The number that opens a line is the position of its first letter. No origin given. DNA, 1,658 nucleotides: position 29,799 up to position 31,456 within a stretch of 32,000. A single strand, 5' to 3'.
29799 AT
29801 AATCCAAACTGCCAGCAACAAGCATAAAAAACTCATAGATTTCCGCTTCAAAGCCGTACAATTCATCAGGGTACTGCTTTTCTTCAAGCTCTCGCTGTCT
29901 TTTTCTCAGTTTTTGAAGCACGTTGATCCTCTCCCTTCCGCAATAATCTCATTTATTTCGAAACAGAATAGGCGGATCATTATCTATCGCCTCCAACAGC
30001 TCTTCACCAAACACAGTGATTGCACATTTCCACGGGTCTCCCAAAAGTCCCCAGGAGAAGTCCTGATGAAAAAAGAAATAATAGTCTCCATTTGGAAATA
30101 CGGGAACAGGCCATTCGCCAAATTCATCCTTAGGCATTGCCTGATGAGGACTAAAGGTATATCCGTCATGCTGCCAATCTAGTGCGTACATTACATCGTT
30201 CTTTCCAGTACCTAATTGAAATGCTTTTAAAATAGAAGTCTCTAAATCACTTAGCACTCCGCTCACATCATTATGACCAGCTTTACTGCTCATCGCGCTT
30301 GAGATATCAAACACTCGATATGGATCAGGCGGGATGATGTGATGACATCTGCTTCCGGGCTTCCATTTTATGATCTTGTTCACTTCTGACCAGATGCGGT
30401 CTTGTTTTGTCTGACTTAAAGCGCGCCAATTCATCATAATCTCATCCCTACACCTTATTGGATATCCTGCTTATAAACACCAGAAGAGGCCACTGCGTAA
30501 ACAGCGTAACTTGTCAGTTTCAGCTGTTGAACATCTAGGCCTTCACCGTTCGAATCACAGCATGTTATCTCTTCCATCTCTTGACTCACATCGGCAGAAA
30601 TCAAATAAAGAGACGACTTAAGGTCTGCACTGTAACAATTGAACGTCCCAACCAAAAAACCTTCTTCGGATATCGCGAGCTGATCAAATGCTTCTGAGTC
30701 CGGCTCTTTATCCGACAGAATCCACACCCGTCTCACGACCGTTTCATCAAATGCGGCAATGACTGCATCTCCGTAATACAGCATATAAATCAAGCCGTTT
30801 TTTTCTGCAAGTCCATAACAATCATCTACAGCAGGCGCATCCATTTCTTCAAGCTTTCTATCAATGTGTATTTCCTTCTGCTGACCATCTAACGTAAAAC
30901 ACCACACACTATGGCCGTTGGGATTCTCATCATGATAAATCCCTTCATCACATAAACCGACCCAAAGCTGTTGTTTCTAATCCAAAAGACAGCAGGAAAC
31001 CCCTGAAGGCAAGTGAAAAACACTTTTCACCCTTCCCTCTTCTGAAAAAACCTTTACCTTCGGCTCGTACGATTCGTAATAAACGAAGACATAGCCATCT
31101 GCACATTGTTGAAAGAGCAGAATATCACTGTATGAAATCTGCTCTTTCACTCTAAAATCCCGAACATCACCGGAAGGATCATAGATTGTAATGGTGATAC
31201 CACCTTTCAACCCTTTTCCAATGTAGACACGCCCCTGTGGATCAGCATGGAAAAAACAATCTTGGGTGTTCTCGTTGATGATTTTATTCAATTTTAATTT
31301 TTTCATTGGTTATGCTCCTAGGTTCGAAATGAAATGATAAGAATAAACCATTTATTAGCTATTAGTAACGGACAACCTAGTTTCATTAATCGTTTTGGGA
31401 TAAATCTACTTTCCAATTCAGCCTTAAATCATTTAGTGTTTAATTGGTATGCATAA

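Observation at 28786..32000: Tight same-strand array of small unrelated ORFs: a likely orphan immunity (poly-immunity) island downstream of a polymorphic toxin locus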

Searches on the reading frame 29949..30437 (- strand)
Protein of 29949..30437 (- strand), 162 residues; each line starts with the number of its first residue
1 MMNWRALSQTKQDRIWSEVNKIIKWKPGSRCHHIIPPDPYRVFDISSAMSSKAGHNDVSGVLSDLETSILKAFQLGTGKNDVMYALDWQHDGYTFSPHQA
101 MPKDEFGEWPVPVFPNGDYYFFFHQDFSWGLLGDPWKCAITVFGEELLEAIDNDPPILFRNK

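Call 6: search_protein_families(library=pfam, proteins=[window:29952-30437:-], max_evalue=1)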
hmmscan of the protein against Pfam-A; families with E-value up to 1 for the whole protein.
seq(162 aa): 2 families
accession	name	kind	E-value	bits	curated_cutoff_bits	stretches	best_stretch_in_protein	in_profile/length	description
PF10898.13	DUF2716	-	4.6e-51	173.2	24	1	6-148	1-141/141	Protein of unknown function (DUF2716)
PF06674.16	DUF1176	-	0.037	14.1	34.8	1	40-104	242-305/322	Protein of unknown function (DUF1176)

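Call 7: search_protein_families(library=ncbifam, proteins=[window:29952-30437:-], max_evalue=1)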
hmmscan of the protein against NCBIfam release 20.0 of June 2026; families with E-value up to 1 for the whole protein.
seq(162 aa): 1 family
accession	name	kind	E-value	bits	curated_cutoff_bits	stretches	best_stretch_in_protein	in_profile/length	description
NF049961.1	GlcpCgpA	domain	0.15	11.6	300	1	12-67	65-120/220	glycoprotein CgpA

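Call 31: search_solved_structures(query=window:29952-30437:-, max_evalue=10)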
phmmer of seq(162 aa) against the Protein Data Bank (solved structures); distinct sequences matched with E-value up to 10: 0.

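Call 33: find_homologous_proteins(query=window:29949-30437:-, max_evalue=0.001)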
Query window:29949-30437:- (162 aa): 93 proteins with E <= 0.001 among 103 candidates.
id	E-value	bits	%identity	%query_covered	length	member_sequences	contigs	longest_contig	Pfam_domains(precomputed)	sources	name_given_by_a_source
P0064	5.9e-96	338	87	100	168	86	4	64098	PF10898.14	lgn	-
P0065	2.2e-92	326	85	100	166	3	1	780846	PF10898.14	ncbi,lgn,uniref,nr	ncbi:DUF2716 domain-containing protein [Bacillus spizizenii]|uniref:DUF2716 domain-containing protei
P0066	3.1e-90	319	85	99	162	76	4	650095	PF10898.14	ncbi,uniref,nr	ncbi:DUF2716 domain-containing protein [Bacillus inaquosorum]|uniref:DUF2716 domain-containing prote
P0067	2.7e-88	313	85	100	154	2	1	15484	PF10898.14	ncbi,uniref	ncbi:DUF2716 domain-containing protein [Bacillus sp. LR_5]|uniref:DUF2716 domain-containing protein 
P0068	9.3e-88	311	81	100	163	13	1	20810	PF10898.14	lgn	-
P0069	3.1e-84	299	80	100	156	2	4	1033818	PF10898.14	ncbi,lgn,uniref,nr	ncbi:DUF2716 domain-containing protein [Bacillus atrophaeus]|uniref:DUF2716 domain-containing protei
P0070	2.0e-83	297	78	99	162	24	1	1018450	PF10898.14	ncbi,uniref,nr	ncbi:DUF2716 domain-containing protein [Bacillus atrophaeus]|uniref:DUF2716 domain-containing protei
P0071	4.7e-72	260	82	83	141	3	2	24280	PF10898.14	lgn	-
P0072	1.0e-63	232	88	69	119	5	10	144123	PF10898.14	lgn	-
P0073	1.0e-58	216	82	70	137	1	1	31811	PF10898.14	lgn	-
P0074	1.7e-57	212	80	70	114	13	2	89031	PF10898.14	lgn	-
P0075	1.2e-55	206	56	98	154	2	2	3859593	PF10898.14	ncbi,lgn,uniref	ncbi:DUF2716 domain-containing protein [Bacillus sp. FSL K6-1005]|uniref:DUF2716 domain-containing p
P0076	1.9e-55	206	73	81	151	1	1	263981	PF10898.14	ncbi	-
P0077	8.6e-52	194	53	98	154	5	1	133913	PF10898.14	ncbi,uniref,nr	ncbi:DUF2716 domain-containing protein [Bacillus nakamurai]|uniref:DUF2716 domain-containing protein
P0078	3.1e-51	192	76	70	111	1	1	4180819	PF10898.14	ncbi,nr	ncbi:uncharacterized protein S101359_03895 [Bacillus atrophaeus]|nr:uncharacterized protein S101359_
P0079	1.6e-46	177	87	57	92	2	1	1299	PF10898.14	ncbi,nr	ncbi:DUF2716 domain-containing protein, partial [Bacillus spizizenii]|nr:DUF2716 domain-containing p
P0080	2.5e-45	173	84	59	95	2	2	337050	PF10898.14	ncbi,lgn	-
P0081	3.1e-44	169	78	60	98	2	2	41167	PF10898.14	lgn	-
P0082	2.9e-35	140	41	100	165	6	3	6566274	PF10898.14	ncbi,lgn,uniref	ncbi:DUF2716 domain-containing protein [Paenibacillus sp. FSL R5-0341]|uniref:DUF2716 domain-contain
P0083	4.9e-35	139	41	99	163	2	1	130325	PF10898.14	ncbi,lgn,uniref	ncbi:MAG: DUF2716 domain-containing protein [Solibacillus sp.]|uniref:DUF2716 domain-containing prot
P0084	9.8e-35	138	41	99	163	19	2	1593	PF10898.14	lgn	-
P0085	4.5e-34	136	41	98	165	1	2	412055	PF10898.14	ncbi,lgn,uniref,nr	ncbi:DUF2716 domain-containing protein [Paenibacillus assamensis]|uniref:DUF2716 domain-containing p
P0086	1.6e-32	131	39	99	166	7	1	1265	PF10898.14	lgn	-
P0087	1.8e-31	127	72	54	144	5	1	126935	PF10898.14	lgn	-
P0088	7.7e-30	122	43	100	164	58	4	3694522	PF10898.14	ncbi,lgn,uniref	ncbi:DUF2716 domain-containing protein [Bacillus sp. FSL P4-0248]|uniref:DUF2716 domain-containing p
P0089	3.6e-28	117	39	100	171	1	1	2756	PF10898.14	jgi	jgi:hypothetical protein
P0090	8.5e-27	112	53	52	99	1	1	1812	PF10898.14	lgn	-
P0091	2.3e-26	111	35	100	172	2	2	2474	PF10898.14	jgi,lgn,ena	-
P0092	4.0e-26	110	37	98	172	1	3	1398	PF10898.14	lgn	-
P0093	1.6e-24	105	34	95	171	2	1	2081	PF10898.14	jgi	jgi:hypothetical protein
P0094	4.8e-23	100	40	84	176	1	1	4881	PF10898.14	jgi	jgi:hypothetical protein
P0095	9.1e-23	99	41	78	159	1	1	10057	PF10898.14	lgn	-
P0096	2.8e-22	98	45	57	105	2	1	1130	PF10898.14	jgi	jgi:hypothetical protein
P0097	1.7e-21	95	34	96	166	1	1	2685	PF10898.14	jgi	jgi:hypothetical protein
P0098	2.9e-21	94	36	92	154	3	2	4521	PF10898.14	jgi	jgi:hypothetical protein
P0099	3.1e-21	94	47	57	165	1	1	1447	PF10898.14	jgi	-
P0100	4.0e-21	94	32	98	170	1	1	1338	PF10898.14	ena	-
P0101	2.3e-20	91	33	98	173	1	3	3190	PF10898.14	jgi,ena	-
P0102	7.7e-20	90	34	98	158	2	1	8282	PF10898.14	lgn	-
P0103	1.5e-19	89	33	92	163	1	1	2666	PF10898.14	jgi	jgi:hypothetical protein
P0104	1.3e-18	86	48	51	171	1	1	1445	PF10898.14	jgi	jgi:hypothetical protein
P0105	1.7e-18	85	34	92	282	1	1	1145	PF10898.14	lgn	-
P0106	8.1e-18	83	35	93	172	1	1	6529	PF10898.14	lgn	-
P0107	2.1e-17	82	35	88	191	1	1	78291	PF10898.14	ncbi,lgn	-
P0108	6.0e-17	80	42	54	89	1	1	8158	PF10898.14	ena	-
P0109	9.7e-17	79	49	54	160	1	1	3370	PF10898.14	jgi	jgi:hypothetical protein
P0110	1.3e-16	79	32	88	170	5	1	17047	PF10898.14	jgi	jgi:hypothetical protein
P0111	1.8e-16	79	33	86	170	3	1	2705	PF10898.14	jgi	jgi:hypothetical protein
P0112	6.3e-16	77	47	44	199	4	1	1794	PF10898.14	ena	-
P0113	1.1e-15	76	42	56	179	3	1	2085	PF10898.14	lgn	-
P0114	1.1e-15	76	33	88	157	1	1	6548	PF10898.14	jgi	jgi:hypothetical protein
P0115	2.4e-15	75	41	57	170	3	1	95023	PF10898.14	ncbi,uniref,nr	ncbi:DUF2716 domain-containing protein [Cellulomonas rhizosphaerae]|uniref:DUF2716 domain-containing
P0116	2.7e-15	75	45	52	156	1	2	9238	PF10898.14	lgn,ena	-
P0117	2.9e-15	75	36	86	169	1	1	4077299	PF10898.14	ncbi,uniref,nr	ncbi:DUF2716 domain-containing protein [Arthrobacter sp. NEB 688]|uniref:DUF2716 domain-containing p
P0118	8.9e-15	73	35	73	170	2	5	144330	PF10898.14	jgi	jgi:hypothetical protein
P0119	1.5e-14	72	38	73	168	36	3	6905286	PF10898.14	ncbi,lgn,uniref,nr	ncbi:Protein of unknown function [Actinopolymorpha cephalotaxi]|uniref:DUF2716 domain-containing pro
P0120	1.8e-14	72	43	51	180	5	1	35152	PF10898.14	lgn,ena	-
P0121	2.1e-14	72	41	56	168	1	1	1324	PF10898.14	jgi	jgi:hypothetical protein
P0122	2.9e-14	71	34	92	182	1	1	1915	PF10898.14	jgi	jgi:hypothetical protein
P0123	3.1e-14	71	31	91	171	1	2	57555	PF10898.14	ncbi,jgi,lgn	ncbi:MAG TPA: DUF2716 domain-containing protein [Jatrophihabitans sp.]|jgi:hypothetical protein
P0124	4.4e-14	71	32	86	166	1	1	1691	PF10898.14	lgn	-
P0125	5.2e-14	71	30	92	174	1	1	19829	PF10898.14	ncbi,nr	ncbi:MAG: DUF2716 domain-containing protein [bacterium]|nr:DUF2716 domain-containing protein [bacter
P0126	1.3e-13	69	44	44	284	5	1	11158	PF10898.14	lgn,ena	-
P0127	1.5e-13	69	44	46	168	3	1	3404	PF10898.14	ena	-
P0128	1.8e-13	69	41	51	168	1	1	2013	PF10898.14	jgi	jgi:hypothetical protein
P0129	2.0e-13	69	30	93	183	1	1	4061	PF10898.14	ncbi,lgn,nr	ncbi:MAG TPA: DUF2716 domain-containing protein [Clostridia bacterium]|nr:DUF2716 domain-containing 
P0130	3.0e-13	68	45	46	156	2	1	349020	PF10898.14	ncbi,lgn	-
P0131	3.7e-13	68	32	90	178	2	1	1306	PF10898.14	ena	-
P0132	4.4e-13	68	35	84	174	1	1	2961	PF10898.14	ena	-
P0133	4.8e-13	67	36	73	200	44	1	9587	PF10898.14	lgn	-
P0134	5.5e-13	67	32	90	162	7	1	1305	PF10898.14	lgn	-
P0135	6.6e-13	67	40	52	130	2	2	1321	PF10898.14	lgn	-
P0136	9.3e-13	67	40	54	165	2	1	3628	PF10898.14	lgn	-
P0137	1.1e-12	66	41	52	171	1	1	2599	PF10898.14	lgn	-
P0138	1.2e-12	66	31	90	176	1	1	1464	PF10898.14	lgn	-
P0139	1.4e-12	66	32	86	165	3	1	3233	PF10898.14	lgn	-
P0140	1.9e-12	66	45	43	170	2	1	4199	PF10898.14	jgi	jgi:hypothetical protein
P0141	2.9e-12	65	40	48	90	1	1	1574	PF10898.14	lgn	-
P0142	5.1e-12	64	39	52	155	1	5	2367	PF10898.14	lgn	-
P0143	5.2e-12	64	34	85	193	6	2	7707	PF10898.14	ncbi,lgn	ncbi:MAG: DUF2716 domain-containing protein [Gordonia sp. (in: high G+C Gram-positive bacteria)]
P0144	6.1e-12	64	46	42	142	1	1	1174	PF10898.14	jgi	jgi:hypothetical protein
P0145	6.6e-12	64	30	86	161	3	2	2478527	PF10898.14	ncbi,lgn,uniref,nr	ncbi:Protein of unknown function [Gordonia malaquae]|uniref:DUF2716 domain-containing protein n=1 Ta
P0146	1.3e-11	63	28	92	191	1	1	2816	PF10898.14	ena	-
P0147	1.5e-11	63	41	46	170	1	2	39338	PF10898.14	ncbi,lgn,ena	-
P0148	2.1e-11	62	36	62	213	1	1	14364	PF10898.14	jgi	jgi:hypothetical protein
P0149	2.2e-11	62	31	90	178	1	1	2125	PF10898.14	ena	-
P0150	3.0e-11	62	44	39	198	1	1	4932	PF10898.14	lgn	-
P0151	3.8e-11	61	30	85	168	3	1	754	PF10898.14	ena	-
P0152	9.6e-11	60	30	93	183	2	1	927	PF10898.14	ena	-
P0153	1.1e-9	56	27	96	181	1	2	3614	PF10898.14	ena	-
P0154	3.7e-9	55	26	91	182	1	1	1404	PF10898.14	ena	-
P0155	9.1e-9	53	28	90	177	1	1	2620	PF10898.14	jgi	jgi:hypothetical protein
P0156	1.0e-7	50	29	91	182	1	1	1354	PF10898.14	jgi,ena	-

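Call 34: find_encoding_contigs(protein=P0082, flank=7000, max_places=2)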
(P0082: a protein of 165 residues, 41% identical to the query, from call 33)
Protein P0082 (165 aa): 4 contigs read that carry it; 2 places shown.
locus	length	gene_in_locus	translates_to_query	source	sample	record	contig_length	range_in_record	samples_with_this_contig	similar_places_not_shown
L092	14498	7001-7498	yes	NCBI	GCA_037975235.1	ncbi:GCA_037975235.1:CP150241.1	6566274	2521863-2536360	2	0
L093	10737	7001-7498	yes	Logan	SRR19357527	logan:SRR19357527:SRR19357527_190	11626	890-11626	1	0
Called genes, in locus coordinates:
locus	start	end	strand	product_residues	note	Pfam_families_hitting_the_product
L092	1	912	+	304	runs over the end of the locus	PF01261:AP_endonuc_2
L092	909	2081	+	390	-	PF01408:GFO_IDH_MocA, PF22725:GFO_IDH_MocA_C3, PF02894:GFO_IDH_MocA_C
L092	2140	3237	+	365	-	PF01408:GFO_IDH_MocA (weak), PF02894:GFO_IDH_MocA_C, PF22725:GFO_IDH_MocA_C3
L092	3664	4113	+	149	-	-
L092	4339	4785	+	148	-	PF12867:DinB_2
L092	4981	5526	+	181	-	PF13563:2_5_RNA_ligase2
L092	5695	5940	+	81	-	-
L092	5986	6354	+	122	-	-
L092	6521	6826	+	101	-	-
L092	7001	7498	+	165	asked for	PF10898:DUF2716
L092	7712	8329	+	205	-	PF03575:Peptidase_S51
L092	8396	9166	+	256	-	-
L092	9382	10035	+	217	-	PF07007:LprI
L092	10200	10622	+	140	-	-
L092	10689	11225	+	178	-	PF00485:PRK (faint)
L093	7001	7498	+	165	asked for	PF10898:DUF2716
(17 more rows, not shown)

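Call 35: find_encoding_contigs(protein=P0088, flank=7000, max_places=2)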
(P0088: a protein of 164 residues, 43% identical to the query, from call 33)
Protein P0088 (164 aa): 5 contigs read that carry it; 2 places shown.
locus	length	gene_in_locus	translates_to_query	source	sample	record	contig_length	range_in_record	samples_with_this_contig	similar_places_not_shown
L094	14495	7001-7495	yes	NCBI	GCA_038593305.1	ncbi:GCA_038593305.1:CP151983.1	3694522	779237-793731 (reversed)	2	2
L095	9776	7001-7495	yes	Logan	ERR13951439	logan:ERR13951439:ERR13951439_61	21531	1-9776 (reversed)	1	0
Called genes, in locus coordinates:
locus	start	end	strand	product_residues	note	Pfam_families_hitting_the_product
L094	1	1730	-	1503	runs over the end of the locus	PF05729:NACHT (weak)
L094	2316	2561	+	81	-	-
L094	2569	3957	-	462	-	PF01938:TRAM, PF05958:tRNA_U5-meth_tr, PF13649:Methyltransf_25 (faint), PF05175:MTS (faint), PF03602:Cons_hypoth95 (weak), PF13847:Methyltransf_31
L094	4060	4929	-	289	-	PF00730:HhH-GPD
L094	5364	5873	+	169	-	PF25411:DUF7888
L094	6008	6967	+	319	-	PF01544:CorA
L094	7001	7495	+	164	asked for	PF10898:DUF2716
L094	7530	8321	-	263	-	PF01522:Polysacc_deac_1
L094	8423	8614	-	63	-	PF28002:YfjT_2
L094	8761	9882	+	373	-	PF04055:Radical_SAM, PF08756:YfkB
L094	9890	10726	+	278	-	PF00924:MS_channel_2nd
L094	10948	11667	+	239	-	PF20772:TACO1_YebC_N, PF01709:Transcrip_reg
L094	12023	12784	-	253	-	PF14167:YfkD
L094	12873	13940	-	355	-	PF01699:Na_Ca_ex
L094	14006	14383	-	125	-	PF02566:OsmC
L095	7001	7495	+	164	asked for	PF10898:DUF2716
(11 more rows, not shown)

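Call 36: find_encoding_contigs(protein=P0119, flank=7000, max_places=2)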
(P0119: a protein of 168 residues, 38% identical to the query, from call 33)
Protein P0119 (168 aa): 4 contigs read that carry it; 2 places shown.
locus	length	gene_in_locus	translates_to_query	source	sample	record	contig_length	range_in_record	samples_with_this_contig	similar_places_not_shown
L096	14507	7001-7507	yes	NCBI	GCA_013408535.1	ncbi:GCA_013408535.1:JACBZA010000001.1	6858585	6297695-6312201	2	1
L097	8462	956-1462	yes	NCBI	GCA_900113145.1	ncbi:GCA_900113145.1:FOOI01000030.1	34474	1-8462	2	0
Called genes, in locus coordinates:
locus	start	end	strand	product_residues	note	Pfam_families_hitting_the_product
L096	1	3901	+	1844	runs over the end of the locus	PF00289:Biotin_carb_N, PF02222:ATP-grasp, PF02786:CPSase_L_D2, PF07478:Dala_Dala_lig_C (weak), PF02785:Biotin_carb_C, PF00364:Biotin_lipoyl, PF08326:ACC_central, PF01039:Carboxyl_trans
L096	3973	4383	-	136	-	-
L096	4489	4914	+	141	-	PF22381:Staph_reg_Sar_Rot (weak), PF12802:MarR_2, PF01047:MarR, PF13463:HTH_27 (weak)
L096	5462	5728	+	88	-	PF24693:DUF7660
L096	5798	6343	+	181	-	PF12799:LRR_4 (faint)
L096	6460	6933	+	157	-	-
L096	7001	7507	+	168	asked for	PF10898:DUF2716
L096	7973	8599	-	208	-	-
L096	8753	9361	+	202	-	PF01872:RibD_C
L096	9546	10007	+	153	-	PF01475:FUR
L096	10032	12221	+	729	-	PF00141:peroxidase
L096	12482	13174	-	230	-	-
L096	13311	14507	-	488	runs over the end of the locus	PF22848:ASD1_dom, PF06964:Alpha-L-AF_C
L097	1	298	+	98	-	?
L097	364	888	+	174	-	-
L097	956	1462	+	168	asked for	PF10898:DUF2716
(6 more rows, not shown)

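Call 62: predict_structure(alignment_id=A4)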
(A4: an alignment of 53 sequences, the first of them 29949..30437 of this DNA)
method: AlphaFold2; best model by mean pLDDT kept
length: 162 residues; sequences in the alignment: 53
mean_pLDDT: 91.2   pTM: 0.88
mean pLDDT of the five models: 91.2, 91.0, 90.9, 90.1, 90.1
residues with pLDDT >= 90: 123; 70-90: 25; 50-70: 14; < 50: 0
segments of 3 or more residues with pLDDT < 50: none
pLDDT, mean of each block of 10 residues (from residue 1): 91 96 79 85 91 69 95 97 96 97 91 92 98 94 98 95 67
secondary structure, 60 per line:
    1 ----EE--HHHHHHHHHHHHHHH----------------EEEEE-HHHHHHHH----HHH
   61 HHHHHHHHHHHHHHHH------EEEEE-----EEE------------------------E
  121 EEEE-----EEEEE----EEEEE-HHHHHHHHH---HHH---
elements in order: H9-23 E40-44 H46-53 H58-76 E83-87 E93-95 E120-124 E130-134 E139-143 H145-153

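Call 66: fold_search(model_id=the predicted structure, library=pdb)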
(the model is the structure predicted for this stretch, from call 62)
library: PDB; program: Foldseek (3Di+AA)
matches with E <= 10: 245; with E <= 0.001: 0
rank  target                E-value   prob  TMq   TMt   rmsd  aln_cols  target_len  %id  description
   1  5t86_I                1.0e-01  0.89  0.41  0.51   7.4       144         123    9  Crystal structure of CDI complex from E. coli A0 34/86 (released 2017-09-13)
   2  5dez_A                6.6e-01  0.06  0.13  0.06  10.4        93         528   12  Crystal structure of AcMNPV Chitinase A (released 2016-09-07)
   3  7sn4_W                1.0e+00  0.16  0.33  0.12   5.5       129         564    9  Cryo-EM structure of the enterohemorrhagic E. coli O157:H7 flagellar filament (released 2022-03-16)
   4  3na2_B                1.0e+00  0.12  0.30  0.35   8.1       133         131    8  Crystal Structure of Protein of Unknown Function from Mine Drainage Metagenome Leptospirillum rubarum (released 2010-07-28)
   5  3na2_C                1.0e+00  0.11  0.29  0.34   8.2       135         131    8  Crystal Structure of Protein of Unknown Function from Mine Drainage Metagenome Leptospirillum rubarum (released 2010-07-28)
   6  3arp                  1.1e+00  0.06  0.13  0.05   9.2        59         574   10  Crystal Structure Analysis of Chitinase A from Vibrio harveyi with novel inhibitors - complex structure with DEQUALINIUM (released 2011-04-20)
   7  4mf9_B                1.4e+00  0.05  0.21  0.13  12.8       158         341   10  Crystal structure of holo-PhuS, a heme-binding protein from Pseudomonas aeruginosa (released 2014-03-05)
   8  3b8s_A                1.5e+00  0.05  0.13  0.05   9.1        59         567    8  Crystal structure of wild-type chitinase A from Vibrio harveyi (released 2008-04-01)
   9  9kp4_C                1.6e+00  0.02  0.16  0.07  13.8       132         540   10  Crystal structure of human CASTOR1 in apo form (released 2026-03-25)
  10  7kmm_A                1.7e+00  0.09  0.21  0.09   9.1        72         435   10  Crystal structure of XAC1771, a novel carbohydrate acetylesterase from Xanthomonas citri (released 2021-05-26)
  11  3art                  1.8e+00  0.04  0.13  0.05   9.1        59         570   10  Crystal Structure Analysis of Chitinase A from Vibrio harveyi with novel inhibitors - W275G mutant complex structure wit (released 2011-04-20)
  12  3aro                  1.8e+00  0.04  0.13  0.05   9.2        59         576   10  Crystal Structure Analysis of Chitinase A from Vibrio harveyi with novel inhibitors - apo structure (released 2011-04-20)
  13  6gsz_A                1.8e+00  0.04  0.16  0.04   9.8        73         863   19  Crystal structure of native alfa-L-rhamnosidase from Aspergillus terreus (released 2018-11-14)
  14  5gqb_A                1.9e+00  0.03  0.13  0.05  10.4        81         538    9  Crystal structure of chitinase-h from O. furnacalis in complex with chitohepatose (released 2017-01-11)
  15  3na2_D                2.1e+00  0.05  0.24  0.27   7.8       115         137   10  Crystal Structure of Protein of Unknown Function from Mine Drainage Metagenome Leptospirillum rubarum (released 2010-07-28)
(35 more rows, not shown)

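Call 88: search_protein_families(library=padloc, proteins=[window:29952-30437:-], max_evalue=0.1)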
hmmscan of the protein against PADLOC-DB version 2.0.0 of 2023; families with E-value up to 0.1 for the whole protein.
seq(162 aa): 0 families

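Call 89: search_protein_families(library=phrogs, proteins=[window:29952-30437:-], max_evalue=0.1)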
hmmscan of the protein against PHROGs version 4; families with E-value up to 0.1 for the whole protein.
seq(162 aa): 0 families

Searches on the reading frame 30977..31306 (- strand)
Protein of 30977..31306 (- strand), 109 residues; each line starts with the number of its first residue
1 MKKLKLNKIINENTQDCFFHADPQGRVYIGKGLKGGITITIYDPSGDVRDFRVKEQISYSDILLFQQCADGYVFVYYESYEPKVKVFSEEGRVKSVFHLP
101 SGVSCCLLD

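Call 60: list_cluster_members(proteins=[window:30977-31306:-, window:30455-30907:-, window:29949-30437:-, window:29625-29921:-, window:29148-29609:-, window:29005-29136:-, window:28786-28974:-, L001:9582-9950:+, L001:9118-9588:+])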
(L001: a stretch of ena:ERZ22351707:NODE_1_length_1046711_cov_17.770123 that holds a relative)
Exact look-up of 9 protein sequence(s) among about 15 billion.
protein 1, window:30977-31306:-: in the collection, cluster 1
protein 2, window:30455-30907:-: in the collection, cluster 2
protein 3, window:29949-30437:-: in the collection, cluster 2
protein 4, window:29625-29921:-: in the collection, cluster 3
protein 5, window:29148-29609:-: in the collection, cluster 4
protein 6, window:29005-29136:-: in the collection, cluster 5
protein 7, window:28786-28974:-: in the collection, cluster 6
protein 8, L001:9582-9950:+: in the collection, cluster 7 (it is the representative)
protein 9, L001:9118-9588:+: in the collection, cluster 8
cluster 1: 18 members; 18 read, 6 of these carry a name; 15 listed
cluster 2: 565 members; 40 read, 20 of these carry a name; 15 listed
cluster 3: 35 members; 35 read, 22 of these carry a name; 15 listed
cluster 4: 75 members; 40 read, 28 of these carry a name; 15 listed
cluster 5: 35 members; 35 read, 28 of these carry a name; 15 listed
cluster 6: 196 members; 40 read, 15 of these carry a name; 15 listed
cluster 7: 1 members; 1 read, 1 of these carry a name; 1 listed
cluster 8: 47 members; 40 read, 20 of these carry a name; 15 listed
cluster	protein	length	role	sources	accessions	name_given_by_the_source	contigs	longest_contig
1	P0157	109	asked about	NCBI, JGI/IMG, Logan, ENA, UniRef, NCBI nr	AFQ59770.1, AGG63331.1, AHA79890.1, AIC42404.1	hypothetical protein BHY07_21155 [Bacillus subtilis subsp. subtilis] | Uncharacterized protein YxiH n=3 Tax=Bacillus subtilis subsp. subtilis TaxID=135461 ... | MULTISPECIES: hypothetical protein [Bacillales]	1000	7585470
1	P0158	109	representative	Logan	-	-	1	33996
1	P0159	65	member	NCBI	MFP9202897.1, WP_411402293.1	hypothetical protein ACLI2R_17355, partial [Enterococcus faecalis]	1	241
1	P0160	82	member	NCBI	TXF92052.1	hypothetical protein FU323_11575, partial [Lactobacillus delbrueckii subsp. bulgaricus]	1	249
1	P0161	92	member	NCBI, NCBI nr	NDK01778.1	DNA-binding protein [Bacillus subtilis subsp. subtilis]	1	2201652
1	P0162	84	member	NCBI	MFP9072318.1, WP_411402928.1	hypothetical protein ACLI1Z_17500, partial [Enterococcus faecalis]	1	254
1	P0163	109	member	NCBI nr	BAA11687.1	yxiH(N17K) [Bacillus subtilis]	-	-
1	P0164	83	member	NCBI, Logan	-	-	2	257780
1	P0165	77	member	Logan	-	-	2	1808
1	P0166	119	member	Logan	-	-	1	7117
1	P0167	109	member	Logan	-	-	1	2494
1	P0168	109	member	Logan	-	-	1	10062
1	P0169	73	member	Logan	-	-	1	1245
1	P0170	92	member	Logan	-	-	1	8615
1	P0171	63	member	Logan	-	-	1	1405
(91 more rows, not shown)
